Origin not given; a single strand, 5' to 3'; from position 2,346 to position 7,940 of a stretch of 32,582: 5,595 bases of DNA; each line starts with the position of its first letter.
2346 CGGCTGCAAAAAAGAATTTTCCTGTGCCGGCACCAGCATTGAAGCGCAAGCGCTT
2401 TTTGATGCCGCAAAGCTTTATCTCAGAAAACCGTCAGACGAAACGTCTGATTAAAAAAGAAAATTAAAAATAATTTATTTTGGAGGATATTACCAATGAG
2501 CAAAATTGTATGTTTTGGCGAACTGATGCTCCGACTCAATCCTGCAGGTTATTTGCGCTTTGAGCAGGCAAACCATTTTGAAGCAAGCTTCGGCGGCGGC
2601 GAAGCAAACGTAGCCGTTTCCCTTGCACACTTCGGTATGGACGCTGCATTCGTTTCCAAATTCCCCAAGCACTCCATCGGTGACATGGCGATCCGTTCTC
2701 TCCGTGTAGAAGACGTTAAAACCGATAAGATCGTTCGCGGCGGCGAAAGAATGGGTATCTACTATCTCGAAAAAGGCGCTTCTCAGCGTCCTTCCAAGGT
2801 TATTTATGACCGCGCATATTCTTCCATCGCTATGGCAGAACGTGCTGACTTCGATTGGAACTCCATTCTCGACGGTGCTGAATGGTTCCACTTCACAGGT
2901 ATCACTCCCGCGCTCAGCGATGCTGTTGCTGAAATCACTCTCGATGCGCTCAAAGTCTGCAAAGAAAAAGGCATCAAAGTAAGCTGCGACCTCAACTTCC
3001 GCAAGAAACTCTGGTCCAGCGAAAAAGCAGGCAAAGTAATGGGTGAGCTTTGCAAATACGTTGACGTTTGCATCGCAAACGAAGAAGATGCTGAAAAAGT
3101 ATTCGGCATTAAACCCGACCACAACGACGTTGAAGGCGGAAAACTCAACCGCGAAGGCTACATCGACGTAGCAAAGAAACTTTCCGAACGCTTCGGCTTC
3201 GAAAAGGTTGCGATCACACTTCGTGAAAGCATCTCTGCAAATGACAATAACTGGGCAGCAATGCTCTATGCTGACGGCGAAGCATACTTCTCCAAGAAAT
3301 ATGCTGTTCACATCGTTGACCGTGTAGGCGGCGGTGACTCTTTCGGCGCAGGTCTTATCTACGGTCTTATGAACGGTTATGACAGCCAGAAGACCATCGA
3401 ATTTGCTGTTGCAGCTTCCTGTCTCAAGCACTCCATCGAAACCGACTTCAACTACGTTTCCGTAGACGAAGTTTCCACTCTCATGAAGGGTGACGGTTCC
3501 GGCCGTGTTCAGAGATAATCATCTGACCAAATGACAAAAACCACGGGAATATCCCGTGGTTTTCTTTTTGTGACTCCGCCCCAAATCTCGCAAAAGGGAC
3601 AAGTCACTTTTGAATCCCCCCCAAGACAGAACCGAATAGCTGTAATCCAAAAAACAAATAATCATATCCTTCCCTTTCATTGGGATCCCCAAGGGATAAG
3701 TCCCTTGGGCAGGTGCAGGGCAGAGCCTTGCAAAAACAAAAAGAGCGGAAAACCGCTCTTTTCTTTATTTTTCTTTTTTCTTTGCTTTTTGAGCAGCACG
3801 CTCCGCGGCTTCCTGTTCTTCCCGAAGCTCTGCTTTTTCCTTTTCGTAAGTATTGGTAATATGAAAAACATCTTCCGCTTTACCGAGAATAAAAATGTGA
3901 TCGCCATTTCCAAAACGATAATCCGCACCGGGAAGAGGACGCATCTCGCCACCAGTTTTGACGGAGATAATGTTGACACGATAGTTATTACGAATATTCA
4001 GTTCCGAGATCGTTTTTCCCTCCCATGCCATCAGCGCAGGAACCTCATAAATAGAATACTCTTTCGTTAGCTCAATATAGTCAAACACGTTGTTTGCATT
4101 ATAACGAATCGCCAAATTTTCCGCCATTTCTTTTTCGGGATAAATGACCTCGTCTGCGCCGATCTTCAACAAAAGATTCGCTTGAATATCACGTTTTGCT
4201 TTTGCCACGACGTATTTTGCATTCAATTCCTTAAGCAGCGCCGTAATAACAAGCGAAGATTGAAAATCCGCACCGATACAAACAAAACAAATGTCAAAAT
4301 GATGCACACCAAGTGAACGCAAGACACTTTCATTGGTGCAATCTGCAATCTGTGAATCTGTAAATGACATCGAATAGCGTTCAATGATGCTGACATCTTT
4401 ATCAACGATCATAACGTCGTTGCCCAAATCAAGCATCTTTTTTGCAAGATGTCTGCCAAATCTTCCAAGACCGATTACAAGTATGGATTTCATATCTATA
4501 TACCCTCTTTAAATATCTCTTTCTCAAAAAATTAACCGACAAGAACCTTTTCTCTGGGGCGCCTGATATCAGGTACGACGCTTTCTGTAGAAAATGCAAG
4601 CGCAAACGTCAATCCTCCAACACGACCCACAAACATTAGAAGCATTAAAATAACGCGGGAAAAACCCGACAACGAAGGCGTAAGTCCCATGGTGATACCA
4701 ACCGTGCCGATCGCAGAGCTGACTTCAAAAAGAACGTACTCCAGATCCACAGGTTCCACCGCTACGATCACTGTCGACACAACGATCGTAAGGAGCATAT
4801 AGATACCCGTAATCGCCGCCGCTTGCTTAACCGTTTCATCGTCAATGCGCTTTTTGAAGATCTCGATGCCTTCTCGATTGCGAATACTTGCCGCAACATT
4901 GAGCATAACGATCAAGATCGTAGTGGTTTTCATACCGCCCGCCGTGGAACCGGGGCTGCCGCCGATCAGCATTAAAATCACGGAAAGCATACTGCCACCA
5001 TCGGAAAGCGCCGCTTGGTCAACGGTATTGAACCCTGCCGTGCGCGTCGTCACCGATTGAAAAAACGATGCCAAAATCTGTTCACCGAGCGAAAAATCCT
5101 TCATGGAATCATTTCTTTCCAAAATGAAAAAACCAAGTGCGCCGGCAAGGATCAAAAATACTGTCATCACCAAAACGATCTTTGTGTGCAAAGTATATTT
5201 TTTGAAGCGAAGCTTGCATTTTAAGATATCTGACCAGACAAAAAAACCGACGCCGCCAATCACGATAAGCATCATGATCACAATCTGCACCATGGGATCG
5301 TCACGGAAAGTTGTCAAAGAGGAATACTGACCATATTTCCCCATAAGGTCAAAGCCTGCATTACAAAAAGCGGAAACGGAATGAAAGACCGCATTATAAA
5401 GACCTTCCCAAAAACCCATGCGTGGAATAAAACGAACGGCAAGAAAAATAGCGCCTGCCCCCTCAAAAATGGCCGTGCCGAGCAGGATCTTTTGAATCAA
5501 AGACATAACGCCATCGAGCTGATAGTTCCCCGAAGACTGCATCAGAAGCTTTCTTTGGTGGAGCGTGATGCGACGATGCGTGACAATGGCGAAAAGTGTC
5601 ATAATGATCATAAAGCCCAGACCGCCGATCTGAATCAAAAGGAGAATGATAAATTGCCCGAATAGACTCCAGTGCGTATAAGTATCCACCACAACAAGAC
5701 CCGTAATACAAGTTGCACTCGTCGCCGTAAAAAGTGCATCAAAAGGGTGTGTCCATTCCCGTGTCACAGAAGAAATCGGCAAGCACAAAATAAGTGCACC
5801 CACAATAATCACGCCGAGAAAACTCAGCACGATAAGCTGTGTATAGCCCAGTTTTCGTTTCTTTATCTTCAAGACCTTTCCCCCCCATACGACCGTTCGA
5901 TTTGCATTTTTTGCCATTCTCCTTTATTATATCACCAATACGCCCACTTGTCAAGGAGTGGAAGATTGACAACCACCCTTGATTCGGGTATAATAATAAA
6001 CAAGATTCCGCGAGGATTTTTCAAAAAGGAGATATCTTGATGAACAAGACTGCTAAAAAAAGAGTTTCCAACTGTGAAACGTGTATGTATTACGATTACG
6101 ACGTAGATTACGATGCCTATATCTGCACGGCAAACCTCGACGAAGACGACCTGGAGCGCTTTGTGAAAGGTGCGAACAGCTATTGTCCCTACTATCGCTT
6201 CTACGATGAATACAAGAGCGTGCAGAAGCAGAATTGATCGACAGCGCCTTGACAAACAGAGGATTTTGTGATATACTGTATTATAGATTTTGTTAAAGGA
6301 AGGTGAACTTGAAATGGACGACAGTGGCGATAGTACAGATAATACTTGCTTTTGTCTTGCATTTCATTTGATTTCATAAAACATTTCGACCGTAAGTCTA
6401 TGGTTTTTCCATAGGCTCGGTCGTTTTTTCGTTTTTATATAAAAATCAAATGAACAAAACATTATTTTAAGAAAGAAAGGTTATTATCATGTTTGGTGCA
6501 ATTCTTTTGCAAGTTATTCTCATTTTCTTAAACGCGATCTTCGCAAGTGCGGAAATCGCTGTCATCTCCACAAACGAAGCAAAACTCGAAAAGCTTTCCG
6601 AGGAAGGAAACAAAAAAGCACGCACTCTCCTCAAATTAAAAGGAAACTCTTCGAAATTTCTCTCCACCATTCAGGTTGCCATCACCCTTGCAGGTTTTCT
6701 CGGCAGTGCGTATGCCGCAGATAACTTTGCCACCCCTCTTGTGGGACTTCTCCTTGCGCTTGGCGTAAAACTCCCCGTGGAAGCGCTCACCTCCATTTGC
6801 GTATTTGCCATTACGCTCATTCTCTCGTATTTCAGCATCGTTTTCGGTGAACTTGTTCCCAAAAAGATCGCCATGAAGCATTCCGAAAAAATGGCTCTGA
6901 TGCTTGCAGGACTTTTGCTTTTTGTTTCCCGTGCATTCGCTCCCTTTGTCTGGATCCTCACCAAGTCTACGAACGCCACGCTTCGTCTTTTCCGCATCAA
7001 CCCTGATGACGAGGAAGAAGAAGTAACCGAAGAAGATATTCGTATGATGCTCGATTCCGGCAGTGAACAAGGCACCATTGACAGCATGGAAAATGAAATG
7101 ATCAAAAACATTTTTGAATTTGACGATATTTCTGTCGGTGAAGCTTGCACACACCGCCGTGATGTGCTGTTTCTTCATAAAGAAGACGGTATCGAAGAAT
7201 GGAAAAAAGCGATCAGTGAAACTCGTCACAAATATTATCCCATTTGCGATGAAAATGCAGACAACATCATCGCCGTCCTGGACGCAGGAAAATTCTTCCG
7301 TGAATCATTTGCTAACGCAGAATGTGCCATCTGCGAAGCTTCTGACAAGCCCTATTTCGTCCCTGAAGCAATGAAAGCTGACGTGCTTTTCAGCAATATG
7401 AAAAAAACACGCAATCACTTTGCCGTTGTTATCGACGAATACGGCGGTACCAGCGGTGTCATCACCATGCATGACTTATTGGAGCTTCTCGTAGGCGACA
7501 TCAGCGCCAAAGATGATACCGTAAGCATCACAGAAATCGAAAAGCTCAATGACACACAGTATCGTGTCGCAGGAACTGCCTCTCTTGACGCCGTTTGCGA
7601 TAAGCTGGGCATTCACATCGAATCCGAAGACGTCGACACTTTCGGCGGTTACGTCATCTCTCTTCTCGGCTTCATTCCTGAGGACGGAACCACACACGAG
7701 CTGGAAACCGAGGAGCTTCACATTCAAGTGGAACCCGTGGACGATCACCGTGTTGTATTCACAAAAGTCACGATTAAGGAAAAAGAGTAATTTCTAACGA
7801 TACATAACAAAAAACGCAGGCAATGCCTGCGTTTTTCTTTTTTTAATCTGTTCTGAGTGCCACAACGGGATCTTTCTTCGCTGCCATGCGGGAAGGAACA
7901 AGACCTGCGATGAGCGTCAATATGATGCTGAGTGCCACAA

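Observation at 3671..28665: Dispersed modular GC-hairpin repeat family: five copies in 32 kb with covarying stems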

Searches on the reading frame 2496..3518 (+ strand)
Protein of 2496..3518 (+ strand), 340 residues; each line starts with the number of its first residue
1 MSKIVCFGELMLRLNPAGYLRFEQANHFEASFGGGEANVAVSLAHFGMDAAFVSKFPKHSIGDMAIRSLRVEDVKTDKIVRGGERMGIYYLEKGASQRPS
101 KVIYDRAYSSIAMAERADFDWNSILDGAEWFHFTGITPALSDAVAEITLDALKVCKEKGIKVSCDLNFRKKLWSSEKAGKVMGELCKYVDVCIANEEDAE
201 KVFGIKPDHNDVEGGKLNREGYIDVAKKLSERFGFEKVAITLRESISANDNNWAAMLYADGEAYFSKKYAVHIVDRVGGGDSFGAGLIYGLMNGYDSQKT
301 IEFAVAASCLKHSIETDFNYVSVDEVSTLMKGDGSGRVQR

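Call 10: search_protein_families(library=pfam, proteins=[window:2496-3518:+])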
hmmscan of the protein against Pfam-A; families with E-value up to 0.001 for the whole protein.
window:2496-3518:+ (340 aa): 1 family
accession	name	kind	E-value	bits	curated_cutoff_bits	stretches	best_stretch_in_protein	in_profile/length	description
PF00294.29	PfkB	-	9.4e-37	127.4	25.8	1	1-310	1-288/302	pfkB family carbohydrate kinase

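Call 59: find_encoding_contigs(protein=window:2496-3518:+, flank=6000, max_places=10)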
Protein window:2496-3518:+ (340 aa): no gene with exactly this product is on record in the collection.

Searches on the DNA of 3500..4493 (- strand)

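Call 35: search_rna_families(source=window, start=3500, end=3800, threshold=evalue, max_evalue=10)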
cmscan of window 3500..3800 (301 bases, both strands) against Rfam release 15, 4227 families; matches with E-value up to 10: 21.
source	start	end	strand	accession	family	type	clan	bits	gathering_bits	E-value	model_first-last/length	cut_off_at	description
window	3532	3775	-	RF01808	MicX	Gene; sRNA;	-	27.1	75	0.00029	1-194/194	no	MicX Vibrio cholerae sRNA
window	3732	3799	-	RF02371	PyrG_leader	Cis-reg; leader;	-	21.5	65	1.2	1-78/78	no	PyrG leader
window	3736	3799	-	RF02057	STnc40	Gene; sRNA;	-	20.1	45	0.35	1-70/70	no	Salmonella enterica sRNA STnc40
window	3516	3616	-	RF02621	BSnc120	Gene; sRNA;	-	20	114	0.041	1-88/88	no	Brucella sRNA 120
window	3679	3771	+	RF02029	sraA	Gene; sRNA;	-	18.3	56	2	1-95/95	no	sraA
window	3734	3800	-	RF01408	sraL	Gene; sRNA;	-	18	39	0.055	49-142/142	5'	sraL Hfq binding RNA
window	3705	3800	-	RF01675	CrcZ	Gene; sRNA;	-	17.5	95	0.0077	305-398/398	5'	Pseudomonas sRNA CrcZ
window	3512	3600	-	RF01770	rimP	Cis-reg; leader;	-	17.5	47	1.8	1-102/102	no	Gammaprotebacteria rimP leader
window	3728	3770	+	RF02066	STnc320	Gene; sRNA;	-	16.6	50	1.1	1-55/55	no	Salmonella enterica sRNA STnc320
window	3531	3648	-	RF00514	His_leader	Cis-reg; leader;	-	16.2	49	2.2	1-126/126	no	Histidine operon leader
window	3500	3569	+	RF00514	His_leader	Cis-reg; leader;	-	15.7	49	2.8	53-126/126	5'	Histidine operon leader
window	3531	3610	-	RF01859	Phe_leader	Cis-reg; leader;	-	15.6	55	4.2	1-125/125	no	Phenylalanine leader peptide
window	3733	3764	-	RF04343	Plastid-psbA-2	Cis-reg;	CL00153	15.5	55.8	3.1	1-60/60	no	Plastid-psbA-2 3UTR RNA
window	3531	3569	+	RF02432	SpF25_sRNA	Gene; sRNA;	-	15.4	48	5.4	64-102/102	no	Streptococcus sRNA SpF25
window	3540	3563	+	RF02701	PsrR1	Gene; sRNA;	-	15.1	42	2.2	54-78/79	no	Photosynthesis regulatory RNA1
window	3731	3800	-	RF00558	L20_leader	Cis-reg; leader;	-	14.2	58.7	3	50-127/127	5'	Ribosomal protein L20 leader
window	3733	3800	-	RF01472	rli40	Gene; sRNA;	-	13.1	100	0.42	192-263/263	5'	Listeria sRNA rli40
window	3730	3800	+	RF01808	MicX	Gene; sRNA;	-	13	75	1.5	1-77/194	3'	MicX Vibrio cholerae sRNA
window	3735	3800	-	RF02376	antisense_SR1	Gene; sRNA;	-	12.6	45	3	130-210/210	5'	SR1 sRNA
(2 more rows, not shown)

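Call 70: search_with_rna_model(model_id=R1, sources=[L075, L076], max_evalue=1, filters=off, show_alignments=6)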
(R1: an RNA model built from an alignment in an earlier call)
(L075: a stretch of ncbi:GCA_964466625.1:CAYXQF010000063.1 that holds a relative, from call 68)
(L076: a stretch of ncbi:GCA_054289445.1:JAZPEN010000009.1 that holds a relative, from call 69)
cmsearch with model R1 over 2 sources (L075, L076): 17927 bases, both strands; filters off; matches with E-value up to 1: 6.
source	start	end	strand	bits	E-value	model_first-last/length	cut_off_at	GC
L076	4983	5042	-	56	5.6e-15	1-61/61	no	0.58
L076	190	248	+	50.2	2.7e-13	1-61/61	no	0.54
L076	5009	5030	+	22.7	2e-05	13-34/61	no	0.55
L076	202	223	-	22.1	2.8e-05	13-34/61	no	0.55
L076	250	293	+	21.1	5.6e-05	12-61/61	no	0.61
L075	1880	1944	+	6.4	0.88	1-61/61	no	0.58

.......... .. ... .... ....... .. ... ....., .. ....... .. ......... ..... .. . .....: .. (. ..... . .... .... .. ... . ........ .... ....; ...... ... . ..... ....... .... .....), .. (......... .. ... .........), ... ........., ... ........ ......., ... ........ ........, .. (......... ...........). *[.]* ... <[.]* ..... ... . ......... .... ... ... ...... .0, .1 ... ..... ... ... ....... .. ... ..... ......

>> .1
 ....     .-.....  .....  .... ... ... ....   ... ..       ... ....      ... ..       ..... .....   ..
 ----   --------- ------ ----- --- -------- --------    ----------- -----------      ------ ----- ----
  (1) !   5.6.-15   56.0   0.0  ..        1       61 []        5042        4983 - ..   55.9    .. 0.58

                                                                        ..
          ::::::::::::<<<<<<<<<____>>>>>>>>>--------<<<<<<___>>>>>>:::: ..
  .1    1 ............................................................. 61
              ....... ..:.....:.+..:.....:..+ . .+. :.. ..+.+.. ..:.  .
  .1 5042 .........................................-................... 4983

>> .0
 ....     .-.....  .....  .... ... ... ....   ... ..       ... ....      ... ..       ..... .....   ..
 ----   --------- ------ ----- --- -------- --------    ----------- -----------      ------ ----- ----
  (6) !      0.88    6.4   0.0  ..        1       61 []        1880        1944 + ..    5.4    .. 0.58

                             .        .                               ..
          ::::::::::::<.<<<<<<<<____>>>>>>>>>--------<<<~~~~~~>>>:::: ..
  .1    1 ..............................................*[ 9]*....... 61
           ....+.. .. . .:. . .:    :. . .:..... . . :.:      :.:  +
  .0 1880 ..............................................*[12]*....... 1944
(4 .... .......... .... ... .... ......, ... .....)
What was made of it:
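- L076 (TrkA 89% identical) has copies at other sites (call 70).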

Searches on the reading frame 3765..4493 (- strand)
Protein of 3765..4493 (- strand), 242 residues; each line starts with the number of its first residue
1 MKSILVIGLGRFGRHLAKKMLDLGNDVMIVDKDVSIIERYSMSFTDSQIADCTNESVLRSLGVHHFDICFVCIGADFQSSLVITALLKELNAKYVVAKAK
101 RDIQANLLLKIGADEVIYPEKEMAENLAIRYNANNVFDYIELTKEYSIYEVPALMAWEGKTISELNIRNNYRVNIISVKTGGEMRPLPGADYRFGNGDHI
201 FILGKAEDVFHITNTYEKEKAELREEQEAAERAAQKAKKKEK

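Call 10: search_protein_families(library=pfam, proteins=[window:3765-4493:-])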
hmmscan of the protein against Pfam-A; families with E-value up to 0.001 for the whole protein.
window:3765-4493:- (242 aa): 3 families
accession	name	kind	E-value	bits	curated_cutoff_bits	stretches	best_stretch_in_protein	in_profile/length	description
PF02254.24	TrkA_N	-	2.7e-27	95.8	23.8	1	4-119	1-116/116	TrkA-N domain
PF02080.26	TrkA_C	-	4.6e-11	42.9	27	1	149-209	4-63/71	TrkA-C domain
PF03446.21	NAD_binding_2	-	0.00054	20.5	21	0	4-95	2-88/161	NAD binding domain of 6-phosphogluconate dehydrogenase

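Call 11: find_encoding_contigs(protein=window:3765-4493:-, flank=3000, max_places=10)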
Protein window:3765-4493:- (242 aa): no gene with exactly this product is on record in the collection.

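Call 67: find_homologous_proteins(query=window:3765-4493:-, max_evalue=1e-60)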
Query window:3765-4493:- (242 aa): 2822 proteins with E <= 1e-60 among 8000 candidates; the best 120 are listed.
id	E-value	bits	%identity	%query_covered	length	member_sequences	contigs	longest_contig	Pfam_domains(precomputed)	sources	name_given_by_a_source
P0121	2.4e-154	529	100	100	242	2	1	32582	PF02080.27,PF02254.25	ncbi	-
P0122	3.0e-142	490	92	100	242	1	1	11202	PF02080.27,PF02254.25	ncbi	-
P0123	4.1e-136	470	89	93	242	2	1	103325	PF02080.27,PF02254.25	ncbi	-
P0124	5.3e-133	459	86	100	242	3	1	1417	PF02080.27,PF02254.25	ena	-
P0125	8.5e-130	449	86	92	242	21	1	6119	PF02080.27,PF02254.25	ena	-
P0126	2.9e-124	431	81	99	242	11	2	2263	PF02080.27,PF02254.25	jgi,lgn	jgi:trk system potassium uptake protein TrkA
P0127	1.4e-123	429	82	92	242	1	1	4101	PF02080.27,PF00107.33,PF02254.25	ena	-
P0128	1.8e-122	425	81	99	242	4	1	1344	PF02080.27,PF00107.33,PF02254.25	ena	-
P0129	6.2e-122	423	81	92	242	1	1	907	PF02080.27,PF02254.25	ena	-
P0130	2.6e-104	366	77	88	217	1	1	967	PF02080.27,PF02254.25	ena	-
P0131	3.3e-103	362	74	88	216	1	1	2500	PF02080.27,PF02254.25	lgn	-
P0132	4.7e-103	362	74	88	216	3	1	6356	PF02080.27,PF02254.25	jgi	-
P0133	6.5e-103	361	75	88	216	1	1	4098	PF02080.27,PF02254.25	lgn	-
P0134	8.8e-103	361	74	88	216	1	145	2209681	PF02080.27,PF02254.25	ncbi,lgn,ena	-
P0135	9.5e-103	361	74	88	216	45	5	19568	PF02080.27,PF02254.25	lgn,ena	-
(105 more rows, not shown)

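Call 68: find_encoding_contigs(protein=P0122, flank=6000, max_places=2)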
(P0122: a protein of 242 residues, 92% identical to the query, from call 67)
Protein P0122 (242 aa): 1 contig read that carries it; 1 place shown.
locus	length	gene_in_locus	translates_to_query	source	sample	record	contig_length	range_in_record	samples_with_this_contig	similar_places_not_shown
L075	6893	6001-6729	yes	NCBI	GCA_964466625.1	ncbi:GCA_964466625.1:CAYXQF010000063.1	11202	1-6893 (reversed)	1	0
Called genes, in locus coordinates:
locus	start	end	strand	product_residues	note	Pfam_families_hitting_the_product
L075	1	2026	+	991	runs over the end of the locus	PF00005:ABC_tran, PF02463:SMC_N (weak), PF13304:AAA_21 (faint), PF02687:FtsX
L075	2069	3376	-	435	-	PF01595:CNNM, PF00571:CBS (weak), PF03471:CorC_HlyC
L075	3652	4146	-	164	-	-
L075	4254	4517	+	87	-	-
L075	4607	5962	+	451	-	PF02386:TrkH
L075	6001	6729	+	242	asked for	PF02254:TrkA_N, PF02080:TrkA_C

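Call 69: find_encoding_contigs(protein=P0123, flank=10000, max_places=2)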
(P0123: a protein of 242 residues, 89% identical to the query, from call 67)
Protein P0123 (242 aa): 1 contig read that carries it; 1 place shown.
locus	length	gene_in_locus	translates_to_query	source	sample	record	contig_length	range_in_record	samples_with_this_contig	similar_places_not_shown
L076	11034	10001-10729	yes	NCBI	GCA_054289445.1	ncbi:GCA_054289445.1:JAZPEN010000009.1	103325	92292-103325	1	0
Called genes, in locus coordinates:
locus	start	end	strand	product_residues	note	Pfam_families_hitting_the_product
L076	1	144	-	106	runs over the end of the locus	-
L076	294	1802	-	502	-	PF02446:Glyco_hydro_77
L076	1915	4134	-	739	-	PF00295:Glyco_hydro_28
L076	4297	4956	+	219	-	PF00657:Lipase_GDSL, PF13472:Lipase_GDSL_2, PF16255:Lipase_GDSL_lke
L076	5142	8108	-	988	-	PF00005:ABC_tran, PF02463:SMC_N (weak), PF13304:AAA_21 (faint), PF02687:FtsX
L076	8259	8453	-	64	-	PF20076:DUF6472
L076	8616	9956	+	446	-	PF02386:TrkH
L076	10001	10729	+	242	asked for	PF02254:TrkA_N, PF02080:TrkA_C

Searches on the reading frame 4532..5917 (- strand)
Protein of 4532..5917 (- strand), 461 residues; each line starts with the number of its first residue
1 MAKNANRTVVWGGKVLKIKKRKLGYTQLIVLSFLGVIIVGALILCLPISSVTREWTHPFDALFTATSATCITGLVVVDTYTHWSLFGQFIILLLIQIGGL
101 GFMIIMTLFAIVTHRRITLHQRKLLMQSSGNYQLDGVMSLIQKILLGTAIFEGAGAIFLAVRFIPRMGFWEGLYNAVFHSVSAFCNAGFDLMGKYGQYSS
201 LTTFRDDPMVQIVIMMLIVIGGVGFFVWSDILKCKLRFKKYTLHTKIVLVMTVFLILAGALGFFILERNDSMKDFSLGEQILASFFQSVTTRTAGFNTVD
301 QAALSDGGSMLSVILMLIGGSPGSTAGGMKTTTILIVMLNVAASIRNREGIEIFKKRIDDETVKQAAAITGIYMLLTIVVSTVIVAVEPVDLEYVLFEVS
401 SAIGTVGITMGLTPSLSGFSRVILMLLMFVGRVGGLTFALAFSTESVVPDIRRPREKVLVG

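Call 10: search_protein_families(library=pfam, proteins=[window:4532-5917:-])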
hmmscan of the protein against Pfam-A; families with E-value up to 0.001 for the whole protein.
window:4532-5917:- (461 aa): 1 family
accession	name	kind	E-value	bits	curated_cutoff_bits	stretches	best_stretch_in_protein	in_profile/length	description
PF02386.22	TrkH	-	6.6e-61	206.7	27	1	59-443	64-491/502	Cation transport protein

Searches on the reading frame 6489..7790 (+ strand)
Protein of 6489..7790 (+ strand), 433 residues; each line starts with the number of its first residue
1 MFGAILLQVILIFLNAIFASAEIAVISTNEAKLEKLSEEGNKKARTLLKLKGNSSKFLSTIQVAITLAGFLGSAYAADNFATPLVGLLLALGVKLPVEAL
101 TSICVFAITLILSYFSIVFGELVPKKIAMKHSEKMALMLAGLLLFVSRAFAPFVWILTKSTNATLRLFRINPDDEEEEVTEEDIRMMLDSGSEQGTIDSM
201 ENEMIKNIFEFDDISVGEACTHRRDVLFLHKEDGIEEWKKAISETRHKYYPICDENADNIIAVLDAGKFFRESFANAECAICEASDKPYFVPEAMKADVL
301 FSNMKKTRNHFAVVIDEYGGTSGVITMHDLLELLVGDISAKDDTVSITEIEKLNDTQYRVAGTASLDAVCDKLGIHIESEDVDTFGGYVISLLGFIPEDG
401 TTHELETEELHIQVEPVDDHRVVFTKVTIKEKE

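Call 10: search_protein_families(library=pfam, proteins=[window:6489-7790:+])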
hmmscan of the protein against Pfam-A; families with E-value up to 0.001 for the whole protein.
window:6489-7790:+ (433 aa): 3 families
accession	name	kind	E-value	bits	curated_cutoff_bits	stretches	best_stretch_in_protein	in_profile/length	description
PF01595.25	CNNM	-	2e-50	171.4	28.4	1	7-200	2-180/181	Cyclin M transmembrane N-terminal domain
PF03471.22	CorC_HlyC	-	4.9e-15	55.8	27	1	352-428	2-78/81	Transporter associated domain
PF00571.33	CBS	-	9.9e-10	39.1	24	1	285-335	6-56/57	CBS domain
